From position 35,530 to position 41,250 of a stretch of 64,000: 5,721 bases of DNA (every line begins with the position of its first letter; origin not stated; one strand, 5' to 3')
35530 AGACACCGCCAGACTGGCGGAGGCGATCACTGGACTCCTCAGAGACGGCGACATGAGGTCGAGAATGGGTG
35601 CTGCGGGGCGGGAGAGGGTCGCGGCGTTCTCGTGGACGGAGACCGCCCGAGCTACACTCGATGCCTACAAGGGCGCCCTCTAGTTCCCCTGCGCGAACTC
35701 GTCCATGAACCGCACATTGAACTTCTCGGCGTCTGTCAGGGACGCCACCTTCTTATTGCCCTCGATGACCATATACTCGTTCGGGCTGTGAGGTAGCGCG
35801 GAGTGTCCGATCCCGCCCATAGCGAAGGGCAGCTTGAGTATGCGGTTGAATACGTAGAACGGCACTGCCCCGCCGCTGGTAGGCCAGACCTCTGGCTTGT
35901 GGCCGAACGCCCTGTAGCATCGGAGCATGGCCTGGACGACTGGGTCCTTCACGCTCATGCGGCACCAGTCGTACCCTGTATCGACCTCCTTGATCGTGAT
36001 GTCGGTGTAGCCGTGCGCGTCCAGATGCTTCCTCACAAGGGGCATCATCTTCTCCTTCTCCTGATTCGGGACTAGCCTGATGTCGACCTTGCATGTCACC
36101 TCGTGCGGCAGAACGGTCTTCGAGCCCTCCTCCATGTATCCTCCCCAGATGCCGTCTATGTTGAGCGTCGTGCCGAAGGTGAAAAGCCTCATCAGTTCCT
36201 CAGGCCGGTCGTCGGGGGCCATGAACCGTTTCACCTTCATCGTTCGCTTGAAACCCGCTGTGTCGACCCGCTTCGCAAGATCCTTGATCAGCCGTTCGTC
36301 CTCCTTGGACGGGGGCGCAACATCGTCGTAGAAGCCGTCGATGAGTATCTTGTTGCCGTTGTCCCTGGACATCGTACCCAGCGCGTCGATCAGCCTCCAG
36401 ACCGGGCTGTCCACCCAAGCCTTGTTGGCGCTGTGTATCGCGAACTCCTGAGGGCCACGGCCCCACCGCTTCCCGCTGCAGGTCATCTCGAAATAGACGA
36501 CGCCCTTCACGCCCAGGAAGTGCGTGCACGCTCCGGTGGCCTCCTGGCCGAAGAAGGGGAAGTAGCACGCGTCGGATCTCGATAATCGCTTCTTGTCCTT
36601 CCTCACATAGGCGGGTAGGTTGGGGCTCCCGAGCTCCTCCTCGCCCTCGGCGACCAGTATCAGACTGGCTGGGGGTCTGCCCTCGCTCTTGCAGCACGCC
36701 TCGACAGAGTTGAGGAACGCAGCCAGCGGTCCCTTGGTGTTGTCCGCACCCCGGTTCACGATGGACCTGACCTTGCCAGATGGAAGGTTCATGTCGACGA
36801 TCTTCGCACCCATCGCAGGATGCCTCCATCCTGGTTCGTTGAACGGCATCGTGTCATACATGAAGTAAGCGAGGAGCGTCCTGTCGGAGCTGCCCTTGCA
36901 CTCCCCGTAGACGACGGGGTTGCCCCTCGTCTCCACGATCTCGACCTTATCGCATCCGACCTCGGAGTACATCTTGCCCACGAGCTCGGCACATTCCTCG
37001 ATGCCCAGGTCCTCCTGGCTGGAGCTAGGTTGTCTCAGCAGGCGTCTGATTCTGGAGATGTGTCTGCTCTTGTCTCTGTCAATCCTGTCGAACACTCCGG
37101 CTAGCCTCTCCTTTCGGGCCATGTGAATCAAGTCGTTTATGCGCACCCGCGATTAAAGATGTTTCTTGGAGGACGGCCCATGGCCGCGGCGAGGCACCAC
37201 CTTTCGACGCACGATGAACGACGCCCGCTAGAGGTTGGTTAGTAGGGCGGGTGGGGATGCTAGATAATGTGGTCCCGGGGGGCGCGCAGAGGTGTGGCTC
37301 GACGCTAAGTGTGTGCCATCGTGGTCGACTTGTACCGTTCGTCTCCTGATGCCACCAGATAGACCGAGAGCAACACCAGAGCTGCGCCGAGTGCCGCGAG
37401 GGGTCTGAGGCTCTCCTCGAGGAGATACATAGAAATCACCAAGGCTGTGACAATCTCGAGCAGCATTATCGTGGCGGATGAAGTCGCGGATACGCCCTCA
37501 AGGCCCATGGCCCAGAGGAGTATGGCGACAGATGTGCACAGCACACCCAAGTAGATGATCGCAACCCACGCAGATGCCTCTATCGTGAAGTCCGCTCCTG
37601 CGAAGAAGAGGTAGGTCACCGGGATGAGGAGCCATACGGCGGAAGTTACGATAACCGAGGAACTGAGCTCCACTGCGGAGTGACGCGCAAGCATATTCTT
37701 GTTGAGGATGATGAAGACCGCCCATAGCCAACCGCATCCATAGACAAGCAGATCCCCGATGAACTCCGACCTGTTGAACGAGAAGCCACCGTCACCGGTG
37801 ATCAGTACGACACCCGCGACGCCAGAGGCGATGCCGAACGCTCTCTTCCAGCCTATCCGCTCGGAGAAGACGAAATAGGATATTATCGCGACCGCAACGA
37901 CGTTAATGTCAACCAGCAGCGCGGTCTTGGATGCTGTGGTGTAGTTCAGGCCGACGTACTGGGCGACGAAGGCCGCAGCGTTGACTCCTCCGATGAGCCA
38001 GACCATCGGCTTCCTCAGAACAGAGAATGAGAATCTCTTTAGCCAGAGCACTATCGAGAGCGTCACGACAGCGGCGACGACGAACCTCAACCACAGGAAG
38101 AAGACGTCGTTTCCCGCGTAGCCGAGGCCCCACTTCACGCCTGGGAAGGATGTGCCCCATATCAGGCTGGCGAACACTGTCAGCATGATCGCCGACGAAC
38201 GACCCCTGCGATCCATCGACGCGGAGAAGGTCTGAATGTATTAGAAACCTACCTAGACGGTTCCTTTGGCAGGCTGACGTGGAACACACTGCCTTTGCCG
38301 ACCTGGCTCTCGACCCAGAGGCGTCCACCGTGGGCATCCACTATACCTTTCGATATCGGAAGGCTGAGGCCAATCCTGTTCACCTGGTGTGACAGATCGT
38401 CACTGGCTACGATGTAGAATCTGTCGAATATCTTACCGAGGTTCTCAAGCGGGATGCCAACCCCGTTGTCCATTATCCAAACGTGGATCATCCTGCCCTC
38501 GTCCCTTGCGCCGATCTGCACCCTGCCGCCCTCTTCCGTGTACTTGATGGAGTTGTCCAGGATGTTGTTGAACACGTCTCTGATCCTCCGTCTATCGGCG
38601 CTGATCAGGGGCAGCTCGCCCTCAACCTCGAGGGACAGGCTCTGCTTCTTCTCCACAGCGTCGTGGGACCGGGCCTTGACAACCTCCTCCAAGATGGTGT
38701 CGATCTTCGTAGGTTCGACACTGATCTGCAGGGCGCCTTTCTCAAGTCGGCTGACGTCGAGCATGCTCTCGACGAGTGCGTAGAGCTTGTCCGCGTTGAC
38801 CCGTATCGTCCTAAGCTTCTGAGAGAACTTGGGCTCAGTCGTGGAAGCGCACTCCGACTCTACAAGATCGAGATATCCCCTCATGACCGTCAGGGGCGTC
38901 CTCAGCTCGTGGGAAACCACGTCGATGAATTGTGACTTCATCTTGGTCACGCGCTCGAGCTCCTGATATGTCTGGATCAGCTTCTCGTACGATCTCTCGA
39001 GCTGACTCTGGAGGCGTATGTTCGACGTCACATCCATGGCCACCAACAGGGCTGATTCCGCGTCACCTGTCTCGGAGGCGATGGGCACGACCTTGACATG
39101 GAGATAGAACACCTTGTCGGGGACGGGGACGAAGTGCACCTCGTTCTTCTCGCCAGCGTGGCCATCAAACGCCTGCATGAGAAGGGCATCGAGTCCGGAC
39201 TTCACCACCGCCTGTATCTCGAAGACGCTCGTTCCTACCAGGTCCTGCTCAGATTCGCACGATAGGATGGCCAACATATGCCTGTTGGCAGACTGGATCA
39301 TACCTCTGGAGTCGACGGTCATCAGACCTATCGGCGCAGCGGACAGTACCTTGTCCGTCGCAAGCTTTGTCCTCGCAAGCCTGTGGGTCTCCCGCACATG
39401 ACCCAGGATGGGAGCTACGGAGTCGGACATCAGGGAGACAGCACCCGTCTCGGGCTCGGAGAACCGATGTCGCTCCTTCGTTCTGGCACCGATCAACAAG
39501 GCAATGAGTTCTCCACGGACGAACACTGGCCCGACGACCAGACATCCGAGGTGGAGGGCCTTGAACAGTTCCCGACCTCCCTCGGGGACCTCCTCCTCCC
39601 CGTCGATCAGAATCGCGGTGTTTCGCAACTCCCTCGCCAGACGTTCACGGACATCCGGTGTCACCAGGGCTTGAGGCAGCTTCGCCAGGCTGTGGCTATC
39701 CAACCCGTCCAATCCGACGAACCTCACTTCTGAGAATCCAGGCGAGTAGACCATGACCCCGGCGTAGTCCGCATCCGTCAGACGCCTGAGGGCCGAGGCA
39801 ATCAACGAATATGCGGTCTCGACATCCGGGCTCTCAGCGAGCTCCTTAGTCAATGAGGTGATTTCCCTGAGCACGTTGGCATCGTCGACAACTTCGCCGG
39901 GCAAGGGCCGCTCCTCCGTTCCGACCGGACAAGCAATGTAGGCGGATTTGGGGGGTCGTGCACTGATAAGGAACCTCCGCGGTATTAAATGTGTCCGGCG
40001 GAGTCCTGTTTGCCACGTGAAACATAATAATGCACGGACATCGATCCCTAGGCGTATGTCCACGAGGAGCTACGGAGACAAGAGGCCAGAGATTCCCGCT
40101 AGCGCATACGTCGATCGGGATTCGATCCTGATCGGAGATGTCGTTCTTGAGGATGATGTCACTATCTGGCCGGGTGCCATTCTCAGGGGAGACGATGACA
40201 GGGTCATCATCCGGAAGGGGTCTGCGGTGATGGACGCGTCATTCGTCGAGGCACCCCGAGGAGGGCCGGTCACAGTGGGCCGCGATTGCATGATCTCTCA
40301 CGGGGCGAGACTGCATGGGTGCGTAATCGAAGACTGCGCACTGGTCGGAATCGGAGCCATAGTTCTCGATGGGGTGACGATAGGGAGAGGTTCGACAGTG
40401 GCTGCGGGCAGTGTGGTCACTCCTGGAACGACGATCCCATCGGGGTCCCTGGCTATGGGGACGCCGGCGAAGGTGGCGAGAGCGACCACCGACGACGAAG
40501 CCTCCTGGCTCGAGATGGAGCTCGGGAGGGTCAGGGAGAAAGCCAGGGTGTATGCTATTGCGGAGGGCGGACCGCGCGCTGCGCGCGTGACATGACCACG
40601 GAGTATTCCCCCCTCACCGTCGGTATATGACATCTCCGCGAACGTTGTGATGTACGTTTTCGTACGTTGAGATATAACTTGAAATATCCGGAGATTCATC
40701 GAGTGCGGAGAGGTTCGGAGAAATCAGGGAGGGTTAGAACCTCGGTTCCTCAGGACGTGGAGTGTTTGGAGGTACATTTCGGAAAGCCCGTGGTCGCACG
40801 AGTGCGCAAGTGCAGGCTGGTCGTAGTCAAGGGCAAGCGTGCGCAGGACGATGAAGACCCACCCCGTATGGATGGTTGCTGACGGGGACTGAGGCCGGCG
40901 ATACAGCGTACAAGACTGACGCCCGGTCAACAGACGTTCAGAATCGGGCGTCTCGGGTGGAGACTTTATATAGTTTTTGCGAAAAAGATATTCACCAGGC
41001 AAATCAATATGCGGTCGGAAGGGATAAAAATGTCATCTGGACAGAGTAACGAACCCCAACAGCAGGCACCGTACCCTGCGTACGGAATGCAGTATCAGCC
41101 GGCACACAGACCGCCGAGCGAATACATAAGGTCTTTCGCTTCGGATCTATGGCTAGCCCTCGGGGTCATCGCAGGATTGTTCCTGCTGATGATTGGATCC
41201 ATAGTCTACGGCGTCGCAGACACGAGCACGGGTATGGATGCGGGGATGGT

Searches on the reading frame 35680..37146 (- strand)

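Call 61: search_protein_families(library=pfam, proteins=[window:35680-37146:-], max_evalue=0.01)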
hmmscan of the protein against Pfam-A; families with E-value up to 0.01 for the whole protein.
window:35680-37146:- (488 aa): 2 families
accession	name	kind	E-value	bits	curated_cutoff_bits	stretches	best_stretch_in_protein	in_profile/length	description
PF01546.33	Peptidase_M20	-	1.6e-10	41.7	24.6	1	129-462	28-191/206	Peptidase family M20/M25/M40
PF07687.19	M20_dimer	-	2.2e-10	40.9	21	1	236-380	17-104/107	Peptidase dimerisation domain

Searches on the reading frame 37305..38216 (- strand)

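Call 61: search_protein_families(library=pfam, proteins=[window:37305-38216:-], max_evalue=0.01)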
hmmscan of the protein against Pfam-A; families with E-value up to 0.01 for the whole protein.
window:37305-38216:- (303 aa): 1 family
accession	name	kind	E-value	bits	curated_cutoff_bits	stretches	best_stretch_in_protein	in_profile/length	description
PF00892.27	EamA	-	6.9e-32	111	28.2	2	8-140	2-134/135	EamA-like transporter family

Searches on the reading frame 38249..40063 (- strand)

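Call 11: search_protein_families(library=pfam, proteins=[window:38249-40063:-], max_evalue=0.01)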
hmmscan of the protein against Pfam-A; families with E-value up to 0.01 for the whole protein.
window:38249-40063:- (604 aa): 6 families
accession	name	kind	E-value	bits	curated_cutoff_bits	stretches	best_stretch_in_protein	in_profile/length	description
PF02518.31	HATPase_c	-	1.1e-23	84.2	26.4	1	490-601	2-110/111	Histidine kinase-, DNA gyrase B-, and HSP90-like ATPase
PF00512.31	HisKA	-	2.8e-16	59.8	26.9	1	375-443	1-66/66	His Kinase A (phospho-acceptor) domain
PF08448.16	PAS_4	-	6.4e-06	26.8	23.1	1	241-347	2-107/110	PAS fold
PF13426.13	PAS_9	-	1.3e-05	25.8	27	1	246-346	3-102/103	PAS domain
PF00989.32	PAS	-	1.5e-05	25.4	22.6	1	238-345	5-113/113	PAS fold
PF01590.32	GAF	-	2.8e-05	25.1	22.4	1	80-217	1-130/133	GAF domain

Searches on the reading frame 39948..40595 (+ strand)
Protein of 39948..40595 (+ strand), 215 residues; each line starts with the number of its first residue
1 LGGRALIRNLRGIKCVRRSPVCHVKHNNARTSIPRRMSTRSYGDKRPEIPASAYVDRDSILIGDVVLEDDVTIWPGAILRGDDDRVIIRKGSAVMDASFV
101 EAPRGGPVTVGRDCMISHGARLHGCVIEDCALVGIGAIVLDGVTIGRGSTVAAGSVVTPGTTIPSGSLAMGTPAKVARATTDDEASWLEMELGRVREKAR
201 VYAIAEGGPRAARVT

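Call 11: search_protein_families(library=pfam, proteins=[window:39948-40595:+], max_evalue=0.01)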
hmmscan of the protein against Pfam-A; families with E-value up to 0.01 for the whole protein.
window:39948-40595:+ (215 aa): 3 families
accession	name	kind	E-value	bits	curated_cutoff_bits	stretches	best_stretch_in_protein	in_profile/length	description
PF00132.30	Hexapep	-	6.6e-17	60.9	27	2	124-158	1-35/36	Bacterial transferase hexapeptide (six repeats)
PF25084.1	LbH_EIF2B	-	3.7e-06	27.3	54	1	85-164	21-100/105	EIF2B subunit epsilon LbH domain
PF14602.12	Hexapep_2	-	8.3e-06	25.9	27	1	126-158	3-33/34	Hexapeptide repeat of succinyl-transferase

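Call 13: find_related_loci(query=window:40056-40595:+, collection=genome_contigs, flank=4000)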
Query window:40056-40595:+ (179 aa) in genome_contigs; peptide patterns used: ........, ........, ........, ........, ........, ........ (x = any residue, [..] = any of these).
133 stretches matched a pattern; 41 encode a relative of the query (tblastn E <= 1e-3); 41 distinct loci.
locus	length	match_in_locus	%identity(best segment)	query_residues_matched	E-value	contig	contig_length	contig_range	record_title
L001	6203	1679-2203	86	1-175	2e-96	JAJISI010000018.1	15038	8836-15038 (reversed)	MAG: Thermoplasmatota archaeon isolate bin18 bin18_BA.02.16-18_bin.27.strict_18, whole genome shotgun sequence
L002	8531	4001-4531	86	1-177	4e-96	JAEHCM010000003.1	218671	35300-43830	MAG: Thermoplasmata archaeon isolate SG225.bin4 NODE_3_length_218671_cov_9.699479, whole genome shotgun sequence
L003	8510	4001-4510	86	1-170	1e-93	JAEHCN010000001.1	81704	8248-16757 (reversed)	MAG: Thermoplasmata archaeon isolate Hel0.bin85 NODE_224_length_81704_cov_2.435245, whole genome shotgun sequence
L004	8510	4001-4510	44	4-172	2e-35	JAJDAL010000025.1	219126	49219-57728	MAG: Deltaproteobacteria bacterium isolate OFTM280 OFTM280_24, whole genome shotgun sequence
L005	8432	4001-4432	46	16-166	7e-35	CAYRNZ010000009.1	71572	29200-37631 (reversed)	MAG TPA_asm: uncultured Synergistaceae bacterium isolate SRP192927_co7_701 genome assembly, contig: NODE_447_length_7157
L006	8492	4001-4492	42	4-166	2e-34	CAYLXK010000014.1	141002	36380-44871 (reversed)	MAG TPA_asm: uncultured Bryobacter sp. isolate SRP287051_co2_208 genome assembly, contig: NODE_216_length_141002_cov_22.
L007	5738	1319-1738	45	1-140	2e-33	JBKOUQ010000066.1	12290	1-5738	MAG: Candidatus Methylomirabilota bacterium isolate GM_HAYS_MAG_00022 GM_HAYS_000001082525, whole genome shotgun sequenc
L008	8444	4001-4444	43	4-150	5e-33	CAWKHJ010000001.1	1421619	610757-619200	MAG: Terriglobia bacterium isolate MFD09603.bin.1.371 genome assembly, contig: contig_18918, whole genome shotgun sequen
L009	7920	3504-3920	46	11-148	4e-33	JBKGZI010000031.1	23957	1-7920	MAG: Persicimonas sp. isolate C5M10_1 NODE_703_length_23957_cov_9.287465, whole genome shotgun sequence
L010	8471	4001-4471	41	4-166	6e-33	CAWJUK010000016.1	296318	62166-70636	MAG: uncultured Acidobacteriaceae bacterium isolate MFD09603.bin.3.218 genome assembly, contig: contig_39428, whole geno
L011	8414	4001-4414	43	11-148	1e-32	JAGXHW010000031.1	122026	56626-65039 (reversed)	MAG: Clostridiaceae bacterium isolate LH_M71 k141_1486429, whole genome shotgun sequence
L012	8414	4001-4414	42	11-148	2e-32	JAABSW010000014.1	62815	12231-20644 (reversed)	MAG: Clostridiaceae bacterium isolate S18.Bin088 Scaffold_13, whole genome shotgun sequence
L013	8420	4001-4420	45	1-140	5e-32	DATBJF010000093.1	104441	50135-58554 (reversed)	MAG TPA_asm: Candidatus Methylomirabilota bacterium isolate SMAG_U3913 k141_971286, whole genome shotgun sequence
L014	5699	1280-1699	42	1-140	4e-32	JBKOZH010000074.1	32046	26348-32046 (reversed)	MAG: Candidatus Methylomirabilota bacterium isolate GB_HAYS_MAG_00039 GB_HAYS_000001423532, whole genome shotgun sequenc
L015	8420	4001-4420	43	1-140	2e-31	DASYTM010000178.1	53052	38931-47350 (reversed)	MAG TPA_asm: Candidatus Methylomirabilota bacterium isolate SMAG_U4567 k141_1035554, whole genome shotgun sequence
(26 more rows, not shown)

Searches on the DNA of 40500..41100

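Call 4: search_rna_families(source=window, start=40500, end=41100, threshold=evalue, max_evalue=10, show_alignments=3)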
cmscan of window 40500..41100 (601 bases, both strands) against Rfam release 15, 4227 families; matches with E-value up to 10: 3.
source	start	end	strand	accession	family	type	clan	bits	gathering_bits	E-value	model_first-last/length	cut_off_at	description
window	40847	40895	-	RF01321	CRISPR-DR8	Gene; CRISPR;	-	17.6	39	0.62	1-37/37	no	CRISPR RNA direct repeat element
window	40721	40782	-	RF01690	Bacillaceae-1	Gene; sRNA;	-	13.8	35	9.6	1-67/67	no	Bacillaceae-1 RNA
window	40847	40894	+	RF01131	sR47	Gene; snRNA; snoRNA; CD-box;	CL00132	12.1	40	3.2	1-55/55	no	Small nucleolar RNA sR47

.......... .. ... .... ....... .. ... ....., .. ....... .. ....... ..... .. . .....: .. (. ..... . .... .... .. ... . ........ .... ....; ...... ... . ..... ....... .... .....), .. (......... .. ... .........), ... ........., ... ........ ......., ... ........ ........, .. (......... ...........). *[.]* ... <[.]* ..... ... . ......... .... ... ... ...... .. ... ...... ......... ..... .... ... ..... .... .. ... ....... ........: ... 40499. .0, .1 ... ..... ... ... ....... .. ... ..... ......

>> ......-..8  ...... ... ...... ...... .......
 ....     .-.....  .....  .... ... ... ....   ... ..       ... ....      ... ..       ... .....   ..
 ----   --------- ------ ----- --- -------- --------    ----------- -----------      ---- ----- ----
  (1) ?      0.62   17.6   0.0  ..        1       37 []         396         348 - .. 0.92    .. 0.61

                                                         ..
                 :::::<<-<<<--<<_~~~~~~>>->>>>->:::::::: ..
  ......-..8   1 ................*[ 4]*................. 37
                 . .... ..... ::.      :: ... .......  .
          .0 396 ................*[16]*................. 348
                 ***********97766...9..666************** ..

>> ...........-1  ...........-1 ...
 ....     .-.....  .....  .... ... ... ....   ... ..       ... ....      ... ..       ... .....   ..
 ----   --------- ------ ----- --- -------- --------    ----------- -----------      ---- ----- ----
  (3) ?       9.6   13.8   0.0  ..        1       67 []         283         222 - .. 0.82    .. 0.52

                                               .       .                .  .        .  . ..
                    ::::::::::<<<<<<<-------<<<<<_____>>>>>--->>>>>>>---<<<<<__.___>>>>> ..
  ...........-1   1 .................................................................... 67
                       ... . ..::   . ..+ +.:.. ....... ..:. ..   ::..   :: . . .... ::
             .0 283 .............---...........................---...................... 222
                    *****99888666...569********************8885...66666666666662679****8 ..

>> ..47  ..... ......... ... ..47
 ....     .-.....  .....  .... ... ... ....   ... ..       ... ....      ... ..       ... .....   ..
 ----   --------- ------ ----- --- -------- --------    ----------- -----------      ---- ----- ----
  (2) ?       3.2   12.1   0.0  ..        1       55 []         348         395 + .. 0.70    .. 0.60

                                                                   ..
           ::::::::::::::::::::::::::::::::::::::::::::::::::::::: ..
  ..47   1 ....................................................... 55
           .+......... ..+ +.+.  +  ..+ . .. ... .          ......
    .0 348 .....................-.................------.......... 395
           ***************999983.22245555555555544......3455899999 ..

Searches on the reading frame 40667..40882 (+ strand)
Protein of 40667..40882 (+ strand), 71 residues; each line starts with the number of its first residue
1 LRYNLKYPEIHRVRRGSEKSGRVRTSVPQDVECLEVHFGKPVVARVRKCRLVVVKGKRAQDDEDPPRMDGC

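Call 11: search_protein_families(library=pfam, proteins=[window:40667-40882:+], max_evalue=0.01)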
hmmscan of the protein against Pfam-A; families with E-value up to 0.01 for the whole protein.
window:40667-40882:+ (71 aa): 0 families

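Call 20: search_protein_families(library=ncbifam, proteins=[window:40667-40882:+], max_evalue=10)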
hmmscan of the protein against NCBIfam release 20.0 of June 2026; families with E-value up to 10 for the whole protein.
window:40667-40882:+ (71 aa): 0 families
